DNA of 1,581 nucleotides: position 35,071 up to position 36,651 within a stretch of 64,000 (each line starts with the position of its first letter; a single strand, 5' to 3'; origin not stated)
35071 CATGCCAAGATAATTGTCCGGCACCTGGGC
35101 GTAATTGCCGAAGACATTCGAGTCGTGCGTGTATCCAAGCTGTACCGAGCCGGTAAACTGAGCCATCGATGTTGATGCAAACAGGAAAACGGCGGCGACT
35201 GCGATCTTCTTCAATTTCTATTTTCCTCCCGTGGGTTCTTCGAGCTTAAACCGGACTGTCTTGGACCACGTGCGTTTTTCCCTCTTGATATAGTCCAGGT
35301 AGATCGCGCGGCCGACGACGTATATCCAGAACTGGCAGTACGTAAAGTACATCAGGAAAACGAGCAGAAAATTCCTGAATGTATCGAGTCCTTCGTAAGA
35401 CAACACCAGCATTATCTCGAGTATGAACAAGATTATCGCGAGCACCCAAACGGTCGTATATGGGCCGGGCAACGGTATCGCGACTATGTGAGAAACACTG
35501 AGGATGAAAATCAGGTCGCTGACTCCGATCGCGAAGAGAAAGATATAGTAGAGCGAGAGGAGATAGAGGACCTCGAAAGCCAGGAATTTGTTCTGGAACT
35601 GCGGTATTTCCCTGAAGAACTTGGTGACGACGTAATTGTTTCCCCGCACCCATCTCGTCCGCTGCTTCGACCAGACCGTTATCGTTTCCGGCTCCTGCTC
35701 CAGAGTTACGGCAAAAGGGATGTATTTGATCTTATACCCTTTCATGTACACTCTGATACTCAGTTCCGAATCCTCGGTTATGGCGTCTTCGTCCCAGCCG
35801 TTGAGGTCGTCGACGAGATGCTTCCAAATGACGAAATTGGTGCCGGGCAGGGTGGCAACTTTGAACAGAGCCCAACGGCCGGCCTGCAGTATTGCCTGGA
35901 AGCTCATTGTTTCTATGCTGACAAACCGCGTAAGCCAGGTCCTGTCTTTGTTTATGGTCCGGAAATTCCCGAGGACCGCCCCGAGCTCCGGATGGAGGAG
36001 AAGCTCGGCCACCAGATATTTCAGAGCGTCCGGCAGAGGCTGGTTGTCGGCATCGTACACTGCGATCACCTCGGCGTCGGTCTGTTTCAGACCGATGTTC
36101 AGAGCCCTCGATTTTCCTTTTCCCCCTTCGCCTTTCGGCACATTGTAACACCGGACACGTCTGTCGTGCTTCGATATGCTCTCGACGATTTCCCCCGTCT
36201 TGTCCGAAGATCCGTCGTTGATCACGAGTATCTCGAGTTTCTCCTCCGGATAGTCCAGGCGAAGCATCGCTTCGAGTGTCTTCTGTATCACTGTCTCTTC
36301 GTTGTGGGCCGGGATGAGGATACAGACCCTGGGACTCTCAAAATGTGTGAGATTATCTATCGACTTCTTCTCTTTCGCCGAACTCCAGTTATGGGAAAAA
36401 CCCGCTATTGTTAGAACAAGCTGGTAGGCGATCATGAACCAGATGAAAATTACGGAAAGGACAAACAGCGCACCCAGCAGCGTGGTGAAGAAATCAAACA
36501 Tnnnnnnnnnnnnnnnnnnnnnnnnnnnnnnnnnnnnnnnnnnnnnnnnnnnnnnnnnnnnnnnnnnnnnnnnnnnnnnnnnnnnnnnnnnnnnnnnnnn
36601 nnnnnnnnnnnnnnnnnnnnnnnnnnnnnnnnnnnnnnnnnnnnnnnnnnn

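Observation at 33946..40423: Compact three-gene synthase-dependent exopolysaccharide-like operon with an unusual modification enzyme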

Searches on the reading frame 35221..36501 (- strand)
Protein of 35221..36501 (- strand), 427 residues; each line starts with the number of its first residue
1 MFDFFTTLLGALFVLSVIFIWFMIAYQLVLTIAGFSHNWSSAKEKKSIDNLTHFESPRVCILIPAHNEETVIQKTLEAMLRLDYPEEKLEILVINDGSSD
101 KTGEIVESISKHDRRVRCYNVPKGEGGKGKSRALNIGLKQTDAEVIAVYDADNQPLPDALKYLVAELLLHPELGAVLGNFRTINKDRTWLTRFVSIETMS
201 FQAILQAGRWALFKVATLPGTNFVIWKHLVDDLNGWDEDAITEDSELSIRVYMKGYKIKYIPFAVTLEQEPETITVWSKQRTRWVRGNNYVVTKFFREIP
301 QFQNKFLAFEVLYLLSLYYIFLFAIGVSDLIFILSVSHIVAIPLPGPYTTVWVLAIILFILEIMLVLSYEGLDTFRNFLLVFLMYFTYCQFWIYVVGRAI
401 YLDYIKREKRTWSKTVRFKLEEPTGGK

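Call 6: search_protein_families(library=pfam, proteins=[window:35221-36501:-], max_evalue=0.1)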
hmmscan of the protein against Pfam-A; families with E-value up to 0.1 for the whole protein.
window:35221-36501:- (427 aa): 8 families
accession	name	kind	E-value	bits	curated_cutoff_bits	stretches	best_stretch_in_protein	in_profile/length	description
PF13641.12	Glyco_tranf_2_3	-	1.3e-30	107.6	27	1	57-287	1-230/230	Glycosyltransferase like family 2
PF00535.33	Glycos_transf_2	-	5e-28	98.6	23.3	1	60-230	1-164/168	Glycosyl transferase family 2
PF13632.12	Glyco_trans_2_3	-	1.8e-24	87.1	27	1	146-360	2-191/198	Glycosyl transferase family group 2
PF10111.15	Glyco_tranf_2_2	-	8.2e-12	45.6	27.3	1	60-269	3-217/276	Glycosyltransferase like family 2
PF03142.21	Chitin_synth_2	-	1e-09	38.1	27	1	136-198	195-257/527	Chitin synthase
PF13506.12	Glyco_transf_21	-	3.2e-06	27.1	21.7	1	124-286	12-171/174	Glycosyl transferase family 21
PF03452.20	Anp1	-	0.0027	17.6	28.8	1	55-110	19-76/263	Anp1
PF13704.12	Glyco_tranf_2_4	-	0.023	15.6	27.5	1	66-152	1-81/98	Glycosyl transferase family 2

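Call 7: search_protein_families(library=ncbifam, proteins=[window:35221-36501:-], max_evalue=0.1)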
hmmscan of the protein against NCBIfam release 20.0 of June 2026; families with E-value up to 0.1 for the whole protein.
window:35221-36501:- (427 aa): 34 families (the best 25 are shown)
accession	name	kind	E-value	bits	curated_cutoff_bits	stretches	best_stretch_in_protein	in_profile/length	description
TIGR03937.1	PgaC_IcaA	equivalog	9e-51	173.1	422.3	1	18-379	5-366/407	poly-beta-1,6-N-acetyl-D-glucosamine synthase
TIGR03965.1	mycofact_glyco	equivalog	7.5e-27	94.3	280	1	55-287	72-299/467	mycofactocin biosynthesis glycosyltransferase MftF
TIGR03030.1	CelA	equivalog_domain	2.2e-24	85.5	699.1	1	25-289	97-378/714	UDP-forming cellulose synthase catalytic subunit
NF053846.1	glyco_with_XrtP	equivalog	4.7e-24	84.9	520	1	59-417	43-437/440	XrtP-associated glycosyltransferase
NF008558.0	PRK11498.1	equivalog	9.9e-24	83.3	992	1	25-366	241-572/872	UDP-forming cellulose synthase catalytic subunit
TIGR04242.1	nodulat_NodC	equivalog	7.2e-23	81.2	550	2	19-197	14-185/395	chitooligosaccharide synthase NodC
TIGR03111.1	glyc2_xrt_Gpos1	hypoth_equivalog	6.8e-22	77.8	363.95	1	19-397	11-403/439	TIGR03111 family XrtG-associated glycosyltransferase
NF041865.1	EpsU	equivalog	2.7e-19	69.5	700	1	58-295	40-272/394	exopolysaccharide biosynthesis GT2 family glycosyltransferase EpsU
NF041875.1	EPS_EpsD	equivalog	2.2e-16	60.2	370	1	60-282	2-221/325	exopolysaccharide biosynthesis glycosyltransferase EpsD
TIGR03469.1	HpnB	hypoth_equivalog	1.5e-14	53.9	379.25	1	26-166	13-159/386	hopene-associated glycosyltransferase HpnB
NF047683.1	TeichurnBiosyTuaG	equivalog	1e-13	51.5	400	1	56-206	5-150/252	teichuronic acid biosynthesis protein TuaG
TIGR04283.1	glyco_like_mftF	equivalog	1.6e-13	50.8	182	1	60-266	2-183/221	TIGR04283 family arsenosugar biosynthesis glycosyltransferase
NF047588.1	GlcsyltransPgfSStrep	equivalog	9.1e-13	48.1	500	1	58-166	2-109/308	glycosyltransferase PgfS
NF050050.1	ProtGlycPglI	equivalog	2e-12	47.1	500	1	57-253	2-187/306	GalNAc(5)-diNAcBac-PP-undecaprenol beta-1,3-glucosyltransferase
NF007482.0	PRK10073.1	equivalog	3.5e-11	42.7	423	1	56-210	5-152/334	glycosyltransferase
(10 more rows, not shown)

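Call 10: search_solved_structures(query=window:35221-36501:-, max_evalue=0.001)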
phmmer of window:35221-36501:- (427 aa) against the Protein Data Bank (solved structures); distinct sequences matched with E-value up to 0.001: 31.
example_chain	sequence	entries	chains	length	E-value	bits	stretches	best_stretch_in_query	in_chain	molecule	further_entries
7lby_A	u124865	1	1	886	3.3e-17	65.7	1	28-365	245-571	Cellulose synthase catalytic subunit [UDP-forming]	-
9b8v_E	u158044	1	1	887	3.3e-17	65.7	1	28-365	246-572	Cellulose synthase catalytic subunit [UDP-forming]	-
9fmv_A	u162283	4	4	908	3.4e-17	65.6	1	28-365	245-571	Cellulose synthase catalytic subunit [UDP-forming]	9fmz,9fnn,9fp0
6yv7_A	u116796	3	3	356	2.2e-15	59.7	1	56-281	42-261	Glycosyl transferase, family 2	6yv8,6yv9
6yv7_B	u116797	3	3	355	2.2e-15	59.7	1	56-281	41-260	Glycosyl transferase, family 2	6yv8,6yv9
5ej1_A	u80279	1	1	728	3.2e-14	55.8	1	49-322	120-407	Putative cellulose synthase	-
4hg6_A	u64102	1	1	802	4.1e-14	55.5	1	50-322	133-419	Cellulose Synthase Subunit A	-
4p00_A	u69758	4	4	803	4.1e-14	55.5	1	50-322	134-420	Cellulose Synthase A subunit | Cellulose Synthase subunit A | Putative cellulose synthase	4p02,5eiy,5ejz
6p61_A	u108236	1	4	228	4.7e-13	52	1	55-192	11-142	Glycosyltransferase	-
2z87_A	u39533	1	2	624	2.5e-10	43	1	43-189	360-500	Chondroitin synthase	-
2z86_A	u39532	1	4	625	2.5e-10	43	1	43-189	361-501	Chondroitin synthase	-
5tze_C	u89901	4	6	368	6.7e-10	41.6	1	60-165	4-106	Glycosyl transferase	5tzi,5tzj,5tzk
5tz8_A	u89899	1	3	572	1.5e-09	40.5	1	60-165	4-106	Glycosyl transferase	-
5hea_A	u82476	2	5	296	6.9e-09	38.3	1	59-190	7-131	Putative glycosyltransferase (GalT1)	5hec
7sp7_A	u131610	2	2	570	3e-07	32.9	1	97-389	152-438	Hyaluronan synthase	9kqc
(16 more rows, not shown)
